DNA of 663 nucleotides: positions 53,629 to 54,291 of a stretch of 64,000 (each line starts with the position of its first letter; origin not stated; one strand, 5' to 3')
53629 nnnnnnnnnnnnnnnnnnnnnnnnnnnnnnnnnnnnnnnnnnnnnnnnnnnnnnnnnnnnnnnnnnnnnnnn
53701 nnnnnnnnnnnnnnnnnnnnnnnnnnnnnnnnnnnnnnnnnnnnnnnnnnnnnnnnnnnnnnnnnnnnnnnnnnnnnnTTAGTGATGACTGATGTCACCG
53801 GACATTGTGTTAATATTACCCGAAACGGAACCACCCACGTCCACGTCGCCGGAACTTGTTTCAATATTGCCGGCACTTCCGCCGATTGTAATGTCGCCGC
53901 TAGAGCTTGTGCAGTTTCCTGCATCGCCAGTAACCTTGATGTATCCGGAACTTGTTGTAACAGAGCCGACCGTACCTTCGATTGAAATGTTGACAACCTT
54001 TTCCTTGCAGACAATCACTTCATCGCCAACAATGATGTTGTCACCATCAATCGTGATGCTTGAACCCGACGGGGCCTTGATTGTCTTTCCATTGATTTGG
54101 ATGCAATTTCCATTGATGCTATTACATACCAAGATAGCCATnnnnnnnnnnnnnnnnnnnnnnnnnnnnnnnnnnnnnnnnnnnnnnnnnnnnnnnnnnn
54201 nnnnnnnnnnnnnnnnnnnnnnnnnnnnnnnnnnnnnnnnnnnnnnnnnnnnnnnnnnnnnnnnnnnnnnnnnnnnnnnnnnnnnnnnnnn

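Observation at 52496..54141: Phage-encoded SPFH/prohibitin lipoprotein, membrane partner and bactofilin-like protein in one cluster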

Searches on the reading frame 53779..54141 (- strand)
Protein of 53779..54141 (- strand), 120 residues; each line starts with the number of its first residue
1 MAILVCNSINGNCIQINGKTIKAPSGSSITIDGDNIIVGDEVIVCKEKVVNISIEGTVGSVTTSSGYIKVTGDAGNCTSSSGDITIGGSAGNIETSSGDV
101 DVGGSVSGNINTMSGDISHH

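Call 6: search_protein_families(library=pfam, proteins=[window:53779-54141:-], max_evalue=1)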
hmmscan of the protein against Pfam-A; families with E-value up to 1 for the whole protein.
window:53779-54141:- (120 aa): 1 family
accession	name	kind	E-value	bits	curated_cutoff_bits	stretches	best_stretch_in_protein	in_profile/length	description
PF22269.2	TagH_SH3-like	-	0.11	13.1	27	1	14-35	14-37/62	Teichoic acid transporter subunit TagH, SH3-like domain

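Call 7: search_protein_families(library=phrogs, proteins=[window:53779-54141:-], max_evalue=0.01)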
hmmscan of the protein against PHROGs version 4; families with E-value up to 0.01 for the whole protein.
window:53779-54141:- (120 aa): 1 family
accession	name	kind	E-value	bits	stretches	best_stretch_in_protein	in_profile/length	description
phrog_3163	-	unknown function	9.7e-21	74.9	1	8-120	10-120/121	-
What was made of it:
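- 53779..54141 (-): Small cytoplasmic beta-solenoid protein, 120 aa, phrog_3163. Four repeats of 16-17 residues centred on TSSGD[IV]. No signal peptide or TM segment. phrog_3163 9.7e-21 (call 7).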

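Call 12: find_homologous_proteins(query=window:53779-54141:-)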
Query window:53779-54141:- (120 aa): 40 proteins with E <= 0.001 among 76 candidates.
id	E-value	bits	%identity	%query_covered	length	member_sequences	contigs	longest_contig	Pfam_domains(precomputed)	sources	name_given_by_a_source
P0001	1.4e-60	220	93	100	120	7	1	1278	-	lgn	-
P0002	3.8e-43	164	72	100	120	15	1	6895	-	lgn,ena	-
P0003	2.2e-42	162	71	100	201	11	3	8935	-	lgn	-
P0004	1.0e-40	156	68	100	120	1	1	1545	-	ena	-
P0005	1.1e-40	156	69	100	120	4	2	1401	-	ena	-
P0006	1.1e-40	156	69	100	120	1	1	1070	-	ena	-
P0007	4.9e-40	154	70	100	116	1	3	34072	-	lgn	-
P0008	3.9e-28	116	53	97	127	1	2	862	-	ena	-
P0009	6.3e-28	115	53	97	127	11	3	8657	-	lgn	-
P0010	2.2e-15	75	32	92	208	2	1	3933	PF04519.20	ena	-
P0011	2.3e-13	68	37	88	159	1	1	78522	-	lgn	-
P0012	2.3e-12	65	39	88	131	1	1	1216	-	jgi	jgi:hypothetical protein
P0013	1.1e-11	63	45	88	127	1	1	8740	-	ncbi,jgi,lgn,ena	-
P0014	1.7e-11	62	45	89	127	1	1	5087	-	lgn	-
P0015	3.6e-10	58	44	88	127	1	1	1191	-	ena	-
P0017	1.3e-9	56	40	92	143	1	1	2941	-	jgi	-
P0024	1.7e-8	53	44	88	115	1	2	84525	-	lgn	-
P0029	2.7e-7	49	39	98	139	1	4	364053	-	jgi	-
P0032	5.2e-6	45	39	88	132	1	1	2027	-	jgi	jgi:autotransporter translocation and assembly factor TamB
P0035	3.2e-5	42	40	88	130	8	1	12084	-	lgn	-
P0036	4.3e-5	42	38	88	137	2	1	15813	-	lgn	-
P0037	1.1e-4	40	57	41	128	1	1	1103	PF13349.13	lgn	-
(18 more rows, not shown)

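Call 13: search_protein_families(library=ncbifam, proteins=[window:53779-54141:-], max_evalue=1)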
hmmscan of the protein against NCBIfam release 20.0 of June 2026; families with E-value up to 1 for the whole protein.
window:53779-54141:- (120 aa): 0 families

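Call 15: search_protein_families(library=pfam, alignment_id=A1, max_evalue=0.1)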
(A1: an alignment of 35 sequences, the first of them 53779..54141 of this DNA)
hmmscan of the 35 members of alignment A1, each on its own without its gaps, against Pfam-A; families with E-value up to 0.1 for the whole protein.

A. member 1, window:53779-54141:- (120 aa): 0 families

B. families by the number of members that match (of 35 scanned): 30 families (the first 25 are shown)
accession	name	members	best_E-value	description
PF05720.17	Dicty_CAD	3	0.013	Cell-cell adhesion domain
PF13349.12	DUF4097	2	6.5e-08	Toastrack DUF4097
PF04519.19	Bactofilin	2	1.3e-05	Polymer-forming cytoskeletal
PF05949.17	DUF881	2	3.7e-05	Bacterial protein of unknown function (DUF881)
PF05046.19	Img2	2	0.0015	Mitochondrial large subunit ribosomal protein (Img2)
PF11259.13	DUF3060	2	0.0033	Protein of unknown function (DUF3060)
PF18715.7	Phage_spike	2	0.038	Phage spike trimer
PF22269.2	TagH_SH3-like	2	0.068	Teichoic acid transporter subunit TagH, SH3-like domain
PF08308.17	PEGA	2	0.079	PEGA domain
PF09922.15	LiaF-like_C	1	0.0027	Cell wall-active antibiotics response LiaF, C-terminal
PF04773.18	FecR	1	0.0068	FecR protein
PF23981.1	DUF7305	1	0.012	Domain of unknown function (DUF7305)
PF00734.23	CBM_1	1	0.017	Fungal cellulose binding domain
PF13285.11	DUF4073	1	0.025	Domain of unknown function (DUF4073)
PF14651.12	Lipocalin_7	1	0.026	Lipocalin / cytosolic fatty-acid binding protein family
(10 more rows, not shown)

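Call 16: search_solved_structures(query=A1, max_evalue=1, show_alignments=2)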
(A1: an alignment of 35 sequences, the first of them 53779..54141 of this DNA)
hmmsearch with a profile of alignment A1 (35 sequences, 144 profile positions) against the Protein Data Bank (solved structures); distinct sequences matched with E-value up to 1: 5.
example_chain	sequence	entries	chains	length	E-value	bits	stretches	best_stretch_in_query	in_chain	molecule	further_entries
9e78_0L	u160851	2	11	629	0.076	15.8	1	79-134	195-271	CFAP52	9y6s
8s83_C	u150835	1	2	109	0.13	15.1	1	21-76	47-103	S-layer protein sap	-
2nts_A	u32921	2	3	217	0.13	15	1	21-86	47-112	Staphylococcal enterotoxin K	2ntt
1v3w_A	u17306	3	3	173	0.18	14.6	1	36-90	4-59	ferripyochelin binding protein | 173aa long hypothetical ferripyochelin binding protein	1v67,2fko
3ea6_A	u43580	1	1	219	0.39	13.5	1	21-86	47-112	Staphylococcal enterotoxin K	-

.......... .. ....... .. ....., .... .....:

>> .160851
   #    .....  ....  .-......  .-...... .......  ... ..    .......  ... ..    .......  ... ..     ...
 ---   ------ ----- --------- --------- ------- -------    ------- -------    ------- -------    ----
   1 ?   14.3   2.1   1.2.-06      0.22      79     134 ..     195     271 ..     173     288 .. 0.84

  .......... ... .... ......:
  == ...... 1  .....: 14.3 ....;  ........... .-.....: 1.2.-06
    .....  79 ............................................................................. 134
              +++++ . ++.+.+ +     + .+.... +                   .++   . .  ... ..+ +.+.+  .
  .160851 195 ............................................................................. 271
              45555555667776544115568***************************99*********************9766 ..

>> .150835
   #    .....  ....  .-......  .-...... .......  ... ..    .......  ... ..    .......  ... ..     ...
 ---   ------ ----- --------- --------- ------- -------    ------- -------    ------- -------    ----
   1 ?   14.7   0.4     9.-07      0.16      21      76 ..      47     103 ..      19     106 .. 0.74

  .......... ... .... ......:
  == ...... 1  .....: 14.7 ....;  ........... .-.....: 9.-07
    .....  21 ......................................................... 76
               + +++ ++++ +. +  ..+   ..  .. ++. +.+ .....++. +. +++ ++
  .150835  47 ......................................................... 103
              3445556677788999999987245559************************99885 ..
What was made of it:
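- Tried and rejected: Nothing meaningful at E<=1 (call 16).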

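Call 19: find_related_loci(query=window:53779-54141:-, collection=viral_contigs, flank=8000)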
Query window:53779-54141:- (120 aa) in viral_contigs; peptide patterns used: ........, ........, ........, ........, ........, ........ (x = any residue, [..] = any of these).
202 stretches matched a pattern, but none encodes a relative of the query by tblastn (E <= 1e-3).

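Call 22: find_encoding_contigs(protein=P0007, flank=8000, max_places=3)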
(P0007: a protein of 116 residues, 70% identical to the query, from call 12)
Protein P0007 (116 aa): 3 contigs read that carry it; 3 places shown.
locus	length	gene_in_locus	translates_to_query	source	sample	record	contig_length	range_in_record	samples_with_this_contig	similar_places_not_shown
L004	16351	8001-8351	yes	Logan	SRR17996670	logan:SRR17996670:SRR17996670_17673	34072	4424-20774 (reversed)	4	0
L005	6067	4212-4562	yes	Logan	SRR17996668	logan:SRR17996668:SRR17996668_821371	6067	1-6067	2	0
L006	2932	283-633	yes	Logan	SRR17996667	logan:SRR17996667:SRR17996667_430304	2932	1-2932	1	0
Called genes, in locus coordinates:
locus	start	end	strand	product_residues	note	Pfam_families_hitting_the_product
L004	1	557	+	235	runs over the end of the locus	PF22769:DCD (weak), PF00692:dUTPase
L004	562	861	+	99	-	-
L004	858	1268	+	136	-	-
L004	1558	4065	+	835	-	-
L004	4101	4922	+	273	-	-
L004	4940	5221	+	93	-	-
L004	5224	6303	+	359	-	PF01467:CTP_transf_like (weak), PF00293:NUDIX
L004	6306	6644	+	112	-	-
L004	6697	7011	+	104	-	-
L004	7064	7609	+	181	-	-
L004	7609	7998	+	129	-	-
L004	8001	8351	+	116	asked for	-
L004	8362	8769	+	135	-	-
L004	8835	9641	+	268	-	PF01145:Band_7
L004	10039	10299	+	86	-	-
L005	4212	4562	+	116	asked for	-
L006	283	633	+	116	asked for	-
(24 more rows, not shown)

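Call 23: find_encoding_contigs(protein=P0011, flank=6000, max_places=2)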
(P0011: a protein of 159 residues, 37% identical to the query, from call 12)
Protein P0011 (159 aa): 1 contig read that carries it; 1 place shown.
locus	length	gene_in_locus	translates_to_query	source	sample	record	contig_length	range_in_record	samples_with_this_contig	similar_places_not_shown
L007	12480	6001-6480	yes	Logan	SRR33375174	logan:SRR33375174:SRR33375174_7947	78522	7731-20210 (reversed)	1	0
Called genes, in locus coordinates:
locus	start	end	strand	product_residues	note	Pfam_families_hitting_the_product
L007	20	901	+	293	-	PF06067:DUF932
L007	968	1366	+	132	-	-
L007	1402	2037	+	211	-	-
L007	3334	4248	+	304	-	-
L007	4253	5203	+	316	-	PF02086:MethyltransfD12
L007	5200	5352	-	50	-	-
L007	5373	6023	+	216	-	-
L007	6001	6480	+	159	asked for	-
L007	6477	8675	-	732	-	PF13385:Laminin_G_3 (faint)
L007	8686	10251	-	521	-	-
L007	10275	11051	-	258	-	-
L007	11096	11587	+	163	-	-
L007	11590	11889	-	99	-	-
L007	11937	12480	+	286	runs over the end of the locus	PF07719:TPR_2 (faint), PF13181:TPR_8 (faint), PF13428:TPR_14 (faint)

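Call 24: find_encoding_contigs(protein=P0024, flank=6000, max_places=2)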
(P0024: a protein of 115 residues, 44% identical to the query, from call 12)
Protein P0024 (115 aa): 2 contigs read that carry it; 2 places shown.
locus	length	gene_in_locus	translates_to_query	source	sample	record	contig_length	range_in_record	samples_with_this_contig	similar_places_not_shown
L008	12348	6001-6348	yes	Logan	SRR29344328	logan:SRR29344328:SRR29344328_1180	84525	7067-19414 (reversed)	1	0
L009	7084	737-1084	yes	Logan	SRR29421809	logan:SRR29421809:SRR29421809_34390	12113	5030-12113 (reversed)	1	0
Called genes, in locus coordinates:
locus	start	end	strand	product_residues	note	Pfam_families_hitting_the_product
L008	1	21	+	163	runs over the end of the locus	-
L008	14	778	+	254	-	PF00293:NUDIX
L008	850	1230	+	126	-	-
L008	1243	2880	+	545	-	PF13708:DUF4942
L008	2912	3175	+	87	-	-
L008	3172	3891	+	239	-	-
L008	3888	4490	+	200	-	-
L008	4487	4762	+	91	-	-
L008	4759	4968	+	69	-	-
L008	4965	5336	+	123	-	PF10765:Phage_P22_NinX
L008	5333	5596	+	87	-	PF10765:Phage_P22_NinX (faint)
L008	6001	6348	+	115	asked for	-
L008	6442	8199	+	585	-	PF18668:Tail_spike_N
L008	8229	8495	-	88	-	-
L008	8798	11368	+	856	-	PF05876:GpA_ATPase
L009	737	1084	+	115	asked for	-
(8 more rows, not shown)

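Call 25: find_encoding_contigs(protein=P0029, flank=6000, max_places=2)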
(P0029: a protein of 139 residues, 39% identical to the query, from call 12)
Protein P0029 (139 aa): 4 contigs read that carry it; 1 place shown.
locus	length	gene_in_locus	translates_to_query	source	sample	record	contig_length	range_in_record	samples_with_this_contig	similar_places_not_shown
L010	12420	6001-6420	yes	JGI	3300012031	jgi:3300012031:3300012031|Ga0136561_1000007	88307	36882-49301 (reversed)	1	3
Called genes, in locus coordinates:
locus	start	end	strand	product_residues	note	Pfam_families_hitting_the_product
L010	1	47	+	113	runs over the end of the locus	-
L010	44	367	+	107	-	-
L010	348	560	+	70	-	-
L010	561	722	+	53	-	-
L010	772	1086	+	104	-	-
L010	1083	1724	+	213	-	-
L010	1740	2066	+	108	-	-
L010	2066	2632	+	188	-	PF00265:TK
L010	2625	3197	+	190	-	-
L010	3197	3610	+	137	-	-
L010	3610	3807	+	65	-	-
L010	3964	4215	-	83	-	-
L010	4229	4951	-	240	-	PF01541:GIY-YIG, PF07460:NUMOD3 (weak)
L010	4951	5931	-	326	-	PF01471:PG_binding_1, PF01510:Amidase_2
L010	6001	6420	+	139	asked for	-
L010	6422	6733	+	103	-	-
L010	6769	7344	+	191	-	PF01327:Pep_deformylase, PF02810:SEC-C (weak)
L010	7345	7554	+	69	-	-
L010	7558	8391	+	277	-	-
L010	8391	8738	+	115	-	-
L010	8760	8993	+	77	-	-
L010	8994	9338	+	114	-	-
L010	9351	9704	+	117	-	-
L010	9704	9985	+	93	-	-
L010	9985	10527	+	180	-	PF18143:HAD_SAK_2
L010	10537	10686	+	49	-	-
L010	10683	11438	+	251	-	-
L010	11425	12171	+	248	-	-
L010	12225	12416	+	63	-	-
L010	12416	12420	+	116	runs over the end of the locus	PF19800:DUF6283 (weak)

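Call 26: predict_structure(alignment_id=A1)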
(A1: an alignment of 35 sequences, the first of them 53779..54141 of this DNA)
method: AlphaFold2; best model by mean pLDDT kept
length: 120 residues; sequences in the alignment: 35
mean_pLDDT: 81.6   pTM: 0.72
mean pLDDT of the five models: 81.6, 79.4, 78.6, 75.9, 74.1
residues with pLDDT >= 90: 13; 70-90: 97; 50-70: 10; < 50: 0
segments of 3 or more residues with pLDDT < 50: none
pLDDT, mean of each block of 10 residues (from residue 1): 71 75 77 77 72 84 84 88 88 88 90 84
secondary structure, 60 per line:
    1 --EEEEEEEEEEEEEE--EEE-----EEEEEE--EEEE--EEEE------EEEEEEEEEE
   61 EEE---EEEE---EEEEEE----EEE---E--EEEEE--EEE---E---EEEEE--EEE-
elements in order: E3-16 E19-21 E27-32 E35-38 E41-44 E51-63 E67-70 E74-79 E84-86 E93-97 E100-102 E110-114 E117-119
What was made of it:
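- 53779..54141 (-): AF2 pLDDT 81.6 (call 26).
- On Bactofilin (PF04519): A beta-solenoid is predicted (call 26).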

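Call 27: search_dna_similar(query=window:53779-54141:-, collection=phages, mode=protein, max_rows=30, max_evalue=0.001)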
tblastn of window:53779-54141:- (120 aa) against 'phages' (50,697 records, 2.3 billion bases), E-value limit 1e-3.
Records with a match: 20; places in all: 20; records where one place covers at least 80% of the query: 20.
Best place of each record, by identity: <60% 20.
By first word of the organism name: Klebsiella 19; Escherichia 1.
By host as written in the record: Klebsiella pneumoniae 10; Klebsiella pneumoniae M-9 2; - 2; Klebsiella sp. 2; Escherichia coli ESBL033 1; Klebsiella pneumoniae K23 1; Klebsiella pneumoniae Kp25-1 1; Klebsiella pneumoniae KP16 1.
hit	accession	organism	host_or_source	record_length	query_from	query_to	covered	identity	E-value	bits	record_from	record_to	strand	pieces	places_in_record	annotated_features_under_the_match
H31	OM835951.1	Klebsiella phage KP12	Klebsiella pneumoniae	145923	9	120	93%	37.6%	6e-5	46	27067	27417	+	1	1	hypothetical protein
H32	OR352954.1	Escherichia phage AV124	Escherichia coli ESBL033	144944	9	120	93%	36.8%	2e-4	45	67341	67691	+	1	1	hypothetical protein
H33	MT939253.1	Klebsiella phage vB_KpnM_Seu621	Klebsiella pneumoniae K23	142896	9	120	93%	36.8%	2e-4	45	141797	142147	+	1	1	hypothetical protein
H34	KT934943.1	Klebsiella phage vB_KpnM_KB57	Klebsiella pneumoniae M-9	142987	9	120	93%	36.8%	2e-4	45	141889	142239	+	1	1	hypothetical protein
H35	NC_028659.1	Klebsiella phage vB_KpnM_KB57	Klebsiella pneumoniae M-9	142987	9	120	93%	36.8%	2e-4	45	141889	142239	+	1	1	hypothetical protein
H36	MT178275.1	Klebsiella phage KpS8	Klebsiella pneumoniae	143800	9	120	93%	36.8%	2e-4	45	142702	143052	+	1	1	hypothetical protein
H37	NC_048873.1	Klebsiella phage KpS8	Klebsiella pneumoniae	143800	9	120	93%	36.8%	2e-4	45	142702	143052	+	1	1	hypothetical protein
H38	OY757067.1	Klebsiella phage vB_Kpn_K23PH08C2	-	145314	9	120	93%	36.8%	2e-4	45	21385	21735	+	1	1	ATP-dependent DNA ligase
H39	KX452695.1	Klebsiella phage KNP2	Klebsiella sp.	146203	9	120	93%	36.8%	2e-4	45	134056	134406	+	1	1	record has no annotation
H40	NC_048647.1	Klebsiella phage KNP2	Klebsiella sp.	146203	9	120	93%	36.8%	2e-4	45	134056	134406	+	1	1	hypothetical protein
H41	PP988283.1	Klebsiella phage KpS11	Klebsiella pneumoniae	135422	9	120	93%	36.8%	2e-4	44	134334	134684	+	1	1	hypothetical protein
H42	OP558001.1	Klebsiella phage vB_KpnM_NDO71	Klebsiella pneumoniae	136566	9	120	93%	36.8%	3e-4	44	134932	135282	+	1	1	hypothetical protein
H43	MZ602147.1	Klebsiella phage vB_KpnM_VIK251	Klebsiella pneumoniae Kp25-1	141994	9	120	93%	36.8%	3e-4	44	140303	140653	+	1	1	hypothetical protein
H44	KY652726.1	Klebsiella phage vB_KpnM_BIS47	Klebsiella pneumoniae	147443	9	120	93%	36.8%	3e-4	44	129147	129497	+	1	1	hypothetical protein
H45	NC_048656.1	Klebsiella phage vB_KpnM_BIS47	Klebsiella pneumoniae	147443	9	120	93%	36.8%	3e-4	44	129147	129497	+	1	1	hypothetical protein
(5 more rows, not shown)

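Call 29: get_annotated_region(hit=H34, flank=4000)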
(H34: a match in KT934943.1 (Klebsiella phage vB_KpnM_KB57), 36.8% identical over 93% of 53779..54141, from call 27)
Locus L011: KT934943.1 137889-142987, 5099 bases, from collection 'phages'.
description: Klebsiella phage vB_KpnM_KB57, complete genome.
organism: Klebsiella phage vB_KpnM_KB57 (NCBI taxid 1719140)
taxonomy: Viruses; Duplodnaviria; Heunggongvirae; Uroviricota; Caudoviricetes; Vequintavirinae; Mydovirus; Mydovirus KB57
host: Klebsiella pneumoniae M-9; source: sewage; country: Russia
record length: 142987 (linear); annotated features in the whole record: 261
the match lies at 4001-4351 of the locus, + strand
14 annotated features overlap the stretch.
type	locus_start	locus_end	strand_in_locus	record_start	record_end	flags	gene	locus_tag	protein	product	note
CDS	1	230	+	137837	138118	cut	-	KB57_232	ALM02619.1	hypothetical protein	-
CDS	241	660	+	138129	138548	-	-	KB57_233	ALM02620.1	hypothetical protein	-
CDS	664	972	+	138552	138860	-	-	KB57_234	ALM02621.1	hypothetical protein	-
CDS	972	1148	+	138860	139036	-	-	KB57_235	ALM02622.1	hypothetical protein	-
CDS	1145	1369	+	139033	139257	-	-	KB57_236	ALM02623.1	hypothetical protein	-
CDS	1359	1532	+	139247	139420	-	-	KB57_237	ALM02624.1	hypothetical protein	-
CDS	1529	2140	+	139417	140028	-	-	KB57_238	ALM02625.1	putative phosphatase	-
CDS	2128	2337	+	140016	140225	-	-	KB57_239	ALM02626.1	hypothetical protein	-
CDS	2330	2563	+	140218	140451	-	-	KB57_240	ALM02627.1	hypothetical protein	-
CDS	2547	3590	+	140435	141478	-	-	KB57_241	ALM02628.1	RNA ligase 2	-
CDS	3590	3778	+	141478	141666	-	-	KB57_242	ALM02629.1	hypothetical protein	-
CDS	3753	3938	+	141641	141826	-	-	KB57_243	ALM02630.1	hypothetical protein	-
CDS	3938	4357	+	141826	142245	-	-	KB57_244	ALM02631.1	hypothetical protein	-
CDS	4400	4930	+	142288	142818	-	-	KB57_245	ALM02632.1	putative cell wall hydrolyse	-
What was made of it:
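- Beta-helix homologues lie beside cell-wall hydrolases in Klebsiella phage KB57 and in L010 (calls 25, 29).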

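Call 38: search_protein_families(library=padloc, proteins=[window:53779-54141:-], max_evalue=0.01)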
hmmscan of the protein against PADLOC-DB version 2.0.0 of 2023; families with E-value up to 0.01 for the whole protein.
window:53779-54141:- (120 aa): 0 families

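Call 79: search_protein_families(library=pfam, proteins=[P0010, P0037, P0011, P0012, P0013, P0017, P0029, P0032, P0035, P0036], max_evalue=0.01)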
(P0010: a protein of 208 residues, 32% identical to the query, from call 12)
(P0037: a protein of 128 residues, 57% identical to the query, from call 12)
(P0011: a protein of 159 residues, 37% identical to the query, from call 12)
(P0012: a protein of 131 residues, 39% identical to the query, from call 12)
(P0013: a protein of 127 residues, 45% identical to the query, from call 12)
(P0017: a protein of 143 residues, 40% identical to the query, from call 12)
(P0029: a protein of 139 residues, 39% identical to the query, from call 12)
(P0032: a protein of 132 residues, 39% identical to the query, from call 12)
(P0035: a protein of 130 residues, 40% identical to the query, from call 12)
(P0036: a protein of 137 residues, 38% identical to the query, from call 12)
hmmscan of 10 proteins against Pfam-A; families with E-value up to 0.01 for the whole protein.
P0010 (208 aa): 1 family
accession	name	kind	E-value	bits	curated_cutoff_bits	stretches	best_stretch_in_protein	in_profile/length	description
PF04519.19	Bactofilin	-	1.3e-05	25.8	27.9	1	150-201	15-65/98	Polymer-forming cytoskeletal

P0037 (128 aa): 1 family
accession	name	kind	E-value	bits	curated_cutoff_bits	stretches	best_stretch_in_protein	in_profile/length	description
PF13349.12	DUF4097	-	6.5e-08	32.7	22.9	1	61-127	101-170/247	Toastrack DUF4097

P0011 (159 aa): 2 families
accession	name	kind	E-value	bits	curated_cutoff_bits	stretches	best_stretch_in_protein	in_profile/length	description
PF05046.19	Img2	-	0.0015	19.2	34.4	0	49-92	32-76/84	Mitochondrial large subunit ribosomal protein (Img2)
PF09922.15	LiaF-like_C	-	0.0027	18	29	1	20-94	12-85/114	Cell wall-active antibiotics response LiaF, C-terminal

P0012 (131 aa): 0 families

P0013 (127 aa): 0 families

P0017 (143 aa): 0 families

P0029 (139 aa): 0 families

P0032 (132 aa): 2 families
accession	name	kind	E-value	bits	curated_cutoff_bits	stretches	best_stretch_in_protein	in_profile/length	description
PF11259.13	DUF3060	-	0.0061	16.7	23.1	1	38-77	15-54/58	Protein of unknown function (DUF3060)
PF05949.17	DUF881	-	0.0068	16.7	25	1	4-77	58-127/146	Bacterial protein of unknown function (DUF881)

P0035 (130 aa): 0 families

P0036 (137 aa): 0 families
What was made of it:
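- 53779..54141 (-): Family members hit DUF4097 at 32.7 bits (cutoff 22.9) and Bactofilin at 25.8 bits (cutoff 27.9) (calls 15, 79).
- On Bactofilin (PF04519): Two of 35 family members hit, and the best scores 25.8 bits against a cutoff of 27.9 (calls 15, 79).
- On Toastrack (DUF4097 / DUF2154 / DUF2807): Family member P0037 passes DUF4097 (32.7 bits against 22.9), and P0011 hits LiaF-like_C below the cutoff (call 79).
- Closest known: Toastrack domains. Same: Family member P0037 passes the DUF4097 threshold (32.7 bits against 22.9), and P0011 weakly hits LiaF-like_C (call 79).
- One family member passes the DUF4097 threshold (call 79).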
